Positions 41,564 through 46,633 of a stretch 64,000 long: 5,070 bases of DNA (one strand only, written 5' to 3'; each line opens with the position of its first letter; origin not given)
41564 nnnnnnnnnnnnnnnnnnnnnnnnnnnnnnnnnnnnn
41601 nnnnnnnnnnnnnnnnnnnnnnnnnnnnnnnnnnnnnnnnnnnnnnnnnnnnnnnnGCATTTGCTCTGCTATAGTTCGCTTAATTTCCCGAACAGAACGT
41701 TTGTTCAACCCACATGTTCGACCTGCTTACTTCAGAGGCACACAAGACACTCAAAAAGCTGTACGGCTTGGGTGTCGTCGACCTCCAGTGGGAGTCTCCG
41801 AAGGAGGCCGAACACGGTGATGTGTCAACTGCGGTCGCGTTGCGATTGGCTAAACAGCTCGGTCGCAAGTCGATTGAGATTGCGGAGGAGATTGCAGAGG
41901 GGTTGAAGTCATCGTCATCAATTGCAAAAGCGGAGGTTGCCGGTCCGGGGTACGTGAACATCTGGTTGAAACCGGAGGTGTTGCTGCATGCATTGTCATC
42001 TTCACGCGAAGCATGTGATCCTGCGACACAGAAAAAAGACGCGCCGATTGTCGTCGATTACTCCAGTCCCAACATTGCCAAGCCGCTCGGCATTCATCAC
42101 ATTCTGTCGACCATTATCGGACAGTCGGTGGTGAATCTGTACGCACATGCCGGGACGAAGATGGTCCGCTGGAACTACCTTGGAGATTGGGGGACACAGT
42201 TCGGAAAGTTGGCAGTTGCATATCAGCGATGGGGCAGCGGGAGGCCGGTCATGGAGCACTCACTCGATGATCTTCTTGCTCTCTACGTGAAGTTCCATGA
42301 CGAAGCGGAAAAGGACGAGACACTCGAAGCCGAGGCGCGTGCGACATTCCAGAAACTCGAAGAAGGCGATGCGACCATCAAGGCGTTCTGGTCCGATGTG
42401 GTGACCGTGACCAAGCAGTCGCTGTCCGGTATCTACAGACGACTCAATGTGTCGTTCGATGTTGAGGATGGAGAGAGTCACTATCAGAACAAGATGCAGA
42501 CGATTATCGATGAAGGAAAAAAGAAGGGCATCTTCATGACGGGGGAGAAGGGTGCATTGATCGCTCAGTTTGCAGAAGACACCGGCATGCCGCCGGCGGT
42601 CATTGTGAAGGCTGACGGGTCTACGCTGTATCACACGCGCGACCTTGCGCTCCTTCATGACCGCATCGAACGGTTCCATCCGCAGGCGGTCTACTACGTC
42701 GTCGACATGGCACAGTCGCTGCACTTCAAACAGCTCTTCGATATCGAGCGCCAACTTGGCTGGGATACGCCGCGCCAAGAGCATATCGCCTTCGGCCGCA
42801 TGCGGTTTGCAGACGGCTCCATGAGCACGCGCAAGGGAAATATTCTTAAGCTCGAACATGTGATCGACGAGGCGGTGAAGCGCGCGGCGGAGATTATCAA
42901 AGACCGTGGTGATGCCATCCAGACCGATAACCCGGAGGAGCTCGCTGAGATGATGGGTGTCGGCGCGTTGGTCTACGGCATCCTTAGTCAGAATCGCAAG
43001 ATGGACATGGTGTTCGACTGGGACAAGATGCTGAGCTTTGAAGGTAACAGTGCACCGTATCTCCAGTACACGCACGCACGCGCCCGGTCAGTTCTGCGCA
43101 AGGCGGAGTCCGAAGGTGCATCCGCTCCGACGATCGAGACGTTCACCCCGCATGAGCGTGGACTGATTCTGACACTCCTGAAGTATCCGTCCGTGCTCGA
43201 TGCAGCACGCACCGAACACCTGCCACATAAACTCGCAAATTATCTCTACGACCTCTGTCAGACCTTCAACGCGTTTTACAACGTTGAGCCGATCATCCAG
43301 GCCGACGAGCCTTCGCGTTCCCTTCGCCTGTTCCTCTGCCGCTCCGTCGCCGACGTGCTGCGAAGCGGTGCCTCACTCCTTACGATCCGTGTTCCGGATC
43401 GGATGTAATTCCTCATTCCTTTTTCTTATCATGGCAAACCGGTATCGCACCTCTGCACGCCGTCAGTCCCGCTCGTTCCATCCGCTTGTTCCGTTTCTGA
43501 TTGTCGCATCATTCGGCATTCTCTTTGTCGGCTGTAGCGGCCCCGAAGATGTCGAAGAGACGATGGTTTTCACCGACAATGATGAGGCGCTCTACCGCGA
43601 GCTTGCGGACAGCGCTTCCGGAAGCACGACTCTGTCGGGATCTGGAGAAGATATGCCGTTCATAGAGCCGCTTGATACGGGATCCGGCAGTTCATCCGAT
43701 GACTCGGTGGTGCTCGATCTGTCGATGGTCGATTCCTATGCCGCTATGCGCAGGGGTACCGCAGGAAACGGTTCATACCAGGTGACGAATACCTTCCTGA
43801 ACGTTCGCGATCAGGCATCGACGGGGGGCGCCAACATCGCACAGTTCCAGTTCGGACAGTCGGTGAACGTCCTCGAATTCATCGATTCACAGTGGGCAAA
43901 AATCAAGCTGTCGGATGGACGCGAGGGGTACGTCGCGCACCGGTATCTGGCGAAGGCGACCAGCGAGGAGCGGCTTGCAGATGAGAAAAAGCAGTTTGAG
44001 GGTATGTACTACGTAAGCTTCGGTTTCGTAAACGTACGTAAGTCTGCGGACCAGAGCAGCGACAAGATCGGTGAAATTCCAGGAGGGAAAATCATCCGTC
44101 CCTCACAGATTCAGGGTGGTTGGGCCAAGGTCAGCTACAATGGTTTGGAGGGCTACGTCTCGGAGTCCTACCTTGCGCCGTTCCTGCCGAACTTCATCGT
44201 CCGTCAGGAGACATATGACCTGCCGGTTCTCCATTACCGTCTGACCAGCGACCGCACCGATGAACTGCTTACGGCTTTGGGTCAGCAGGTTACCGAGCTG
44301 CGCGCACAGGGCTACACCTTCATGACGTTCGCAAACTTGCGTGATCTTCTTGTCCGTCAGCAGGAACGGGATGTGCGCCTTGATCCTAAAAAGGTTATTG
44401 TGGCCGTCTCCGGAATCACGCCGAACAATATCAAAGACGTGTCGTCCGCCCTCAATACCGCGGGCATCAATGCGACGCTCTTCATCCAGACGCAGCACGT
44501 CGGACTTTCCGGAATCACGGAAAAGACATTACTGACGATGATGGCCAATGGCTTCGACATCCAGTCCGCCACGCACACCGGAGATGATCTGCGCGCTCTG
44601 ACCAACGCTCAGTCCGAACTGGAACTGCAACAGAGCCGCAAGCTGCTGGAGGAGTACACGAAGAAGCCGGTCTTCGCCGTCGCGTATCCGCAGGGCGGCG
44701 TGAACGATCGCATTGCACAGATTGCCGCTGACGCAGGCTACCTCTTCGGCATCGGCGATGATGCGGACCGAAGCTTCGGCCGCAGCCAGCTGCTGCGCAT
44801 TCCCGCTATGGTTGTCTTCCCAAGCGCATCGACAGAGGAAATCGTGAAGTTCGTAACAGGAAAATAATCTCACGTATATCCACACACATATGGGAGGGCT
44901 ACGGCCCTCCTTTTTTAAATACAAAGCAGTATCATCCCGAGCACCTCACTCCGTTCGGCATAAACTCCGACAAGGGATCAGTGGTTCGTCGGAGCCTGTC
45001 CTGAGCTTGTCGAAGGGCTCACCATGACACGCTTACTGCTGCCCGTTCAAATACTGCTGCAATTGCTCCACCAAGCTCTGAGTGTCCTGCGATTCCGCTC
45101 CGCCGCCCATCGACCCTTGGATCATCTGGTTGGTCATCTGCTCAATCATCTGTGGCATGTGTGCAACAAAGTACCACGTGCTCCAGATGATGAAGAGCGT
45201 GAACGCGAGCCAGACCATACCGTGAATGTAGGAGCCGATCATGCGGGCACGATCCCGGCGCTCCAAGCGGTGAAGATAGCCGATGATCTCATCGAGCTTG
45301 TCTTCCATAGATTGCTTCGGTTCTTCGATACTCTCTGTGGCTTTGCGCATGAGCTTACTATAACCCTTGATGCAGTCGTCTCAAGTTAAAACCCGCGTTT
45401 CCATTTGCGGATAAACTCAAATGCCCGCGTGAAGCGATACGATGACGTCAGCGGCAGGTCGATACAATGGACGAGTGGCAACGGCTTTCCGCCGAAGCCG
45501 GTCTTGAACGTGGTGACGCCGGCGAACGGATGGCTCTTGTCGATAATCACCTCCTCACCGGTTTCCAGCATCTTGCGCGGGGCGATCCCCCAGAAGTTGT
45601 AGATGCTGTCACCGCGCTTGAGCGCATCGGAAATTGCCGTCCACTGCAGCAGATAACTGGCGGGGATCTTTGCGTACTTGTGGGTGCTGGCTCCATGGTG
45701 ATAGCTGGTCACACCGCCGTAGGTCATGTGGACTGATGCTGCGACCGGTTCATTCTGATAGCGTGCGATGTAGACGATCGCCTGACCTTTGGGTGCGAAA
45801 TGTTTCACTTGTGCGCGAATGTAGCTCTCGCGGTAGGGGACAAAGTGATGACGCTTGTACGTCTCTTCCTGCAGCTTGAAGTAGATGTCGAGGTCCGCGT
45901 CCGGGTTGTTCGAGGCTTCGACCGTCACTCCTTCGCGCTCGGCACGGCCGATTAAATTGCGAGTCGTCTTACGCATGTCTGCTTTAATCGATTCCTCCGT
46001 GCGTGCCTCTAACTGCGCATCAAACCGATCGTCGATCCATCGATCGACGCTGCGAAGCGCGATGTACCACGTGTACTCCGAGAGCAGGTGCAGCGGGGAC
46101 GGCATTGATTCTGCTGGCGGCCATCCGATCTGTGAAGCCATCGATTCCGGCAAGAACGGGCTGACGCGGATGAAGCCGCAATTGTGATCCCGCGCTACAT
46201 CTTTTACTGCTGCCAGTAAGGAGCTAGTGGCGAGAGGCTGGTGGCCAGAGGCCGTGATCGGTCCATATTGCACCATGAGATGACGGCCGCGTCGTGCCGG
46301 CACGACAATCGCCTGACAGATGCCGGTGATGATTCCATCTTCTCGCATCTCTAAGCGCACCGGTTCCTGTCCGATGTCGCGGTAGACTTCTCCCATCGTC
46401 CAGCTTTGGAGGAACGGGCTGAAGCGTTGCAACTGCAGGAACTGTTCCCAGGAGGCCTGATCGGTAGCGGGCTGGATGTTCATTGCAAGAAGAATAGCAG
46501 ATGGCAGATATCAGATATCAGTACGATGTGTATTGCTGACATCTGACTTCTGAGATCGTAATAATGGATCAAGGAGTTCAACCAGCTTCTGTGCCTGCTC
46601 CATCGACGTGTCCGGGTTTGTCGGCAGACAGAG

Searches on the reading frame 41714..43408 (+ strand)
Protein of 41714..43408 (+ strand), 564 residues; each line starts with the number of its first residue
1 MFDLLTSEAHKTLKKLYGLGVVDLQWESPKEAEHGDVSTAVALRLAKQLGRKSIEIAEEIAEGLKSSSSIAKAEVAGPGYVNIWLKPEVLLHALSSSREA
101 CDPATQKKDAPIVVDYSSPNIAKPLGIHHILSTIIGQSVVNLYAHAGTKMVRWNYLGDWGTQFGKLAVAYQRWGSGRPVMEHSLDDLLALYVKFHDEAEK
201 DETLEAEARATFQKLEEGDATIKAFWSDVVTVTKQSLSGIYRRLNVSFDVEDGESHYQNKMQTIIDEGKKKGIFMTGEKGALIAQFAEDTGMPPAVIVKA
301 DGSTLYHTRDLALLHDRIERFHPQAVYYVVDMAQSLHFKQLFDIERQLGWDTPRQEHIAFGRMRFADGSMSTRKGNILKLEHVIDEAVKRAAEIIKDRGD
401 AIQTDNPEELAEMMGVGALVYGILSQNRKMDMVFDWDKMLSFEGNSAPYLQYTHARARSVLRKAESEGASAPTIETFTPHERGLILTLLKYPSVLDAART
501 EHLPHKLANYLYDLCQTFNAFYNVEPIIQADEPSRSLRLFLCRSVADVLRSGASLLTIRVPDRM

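Call 12: search_protein_families(library=pfam, proteins=[window:41714-43408:+])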
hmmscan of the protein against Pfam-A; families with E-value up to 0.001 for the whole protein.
window:41714-43408:+ (564 aa): 3 families
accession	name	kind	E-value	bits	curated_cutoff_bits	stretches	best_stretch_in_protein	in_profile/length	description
PF00750.26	tRNA-synt_1d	-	1.4e-86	291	23.3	1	96-436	8-349/349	tRNA synthetases class I (R), catalytic domain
PF05746.21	DALR_1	-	1.2e-31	109.6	22.3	1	450-564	1-117/117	DALR anticodon binding domain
PF03485.21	Arg_tRNA_synt_N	-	1.2e-18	67.9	21.5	1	9-84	7-84/85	Arginyl tRNA synthetase N terminal domain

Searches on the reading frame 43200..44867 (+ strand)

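Call 12: search_protein_families(library=pfam, proteins=[window:43200-44867:+])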
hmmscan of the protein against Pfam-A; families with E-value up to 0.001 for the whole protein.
window:43200-44867:+ (555 aa): 4 families
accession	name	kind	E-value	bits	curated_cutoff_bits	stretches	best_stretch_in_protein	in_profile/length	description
PF08239.17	SH3_3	-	1.7e-25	89.4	27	2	276-325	2-53/54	Bacterial SH3 domain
PF01522.26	Polysacc_deac_1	-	6.6e-15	55.6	23.1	1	407-514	17-121/124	Polysaccharide deacetylase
PF18348.7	SH3_16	-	1.2e-06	28.6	25.8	1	203-247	2-46/49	Bacterial dipeptidyl-peptidase Sh3 domain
PF06347.19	SH3_4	-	1.4e-05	25.2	24.1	0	276-325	4-54/56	Bacterial SH3 domain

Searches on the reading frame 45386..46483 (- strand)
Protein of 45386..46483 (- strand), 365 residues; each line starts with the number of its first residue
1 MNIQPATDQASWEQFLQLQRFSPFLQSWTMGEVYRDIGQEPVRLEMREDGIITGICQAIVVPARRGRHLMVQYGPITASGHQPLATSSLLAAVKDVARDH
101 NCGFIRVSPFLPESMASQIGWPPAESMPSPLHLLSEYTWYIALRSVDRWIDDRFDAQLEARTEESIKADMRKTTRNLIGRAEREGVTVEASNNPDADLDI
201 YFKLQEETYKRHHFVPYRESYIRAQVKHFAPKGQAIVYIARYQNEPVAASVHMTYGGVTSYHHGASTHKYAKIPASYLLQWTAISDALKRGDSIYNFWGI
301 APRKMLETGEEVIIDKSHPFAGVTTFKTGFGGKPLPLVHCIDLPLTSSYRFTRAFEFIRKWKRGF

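Call 86: search_protein_families(library=pfam, proteins=[window:45386-46483:-], max_evalue=0.0001)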
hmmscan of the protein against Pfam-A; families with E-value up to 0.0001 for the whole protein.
window:45386-46483:- (365 aa): 2 families
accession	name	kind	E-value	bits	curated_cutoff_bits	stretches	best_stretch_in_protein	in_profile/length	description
PF02388.22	FemAB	-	1.1e-27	97.3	24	2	10-240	4-236/406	FemAB family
PF13480.13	Acetyltransf_6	-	1.7e-16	61.1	22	1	169-299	2-136/143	Acetyltransferase (GNAT) domain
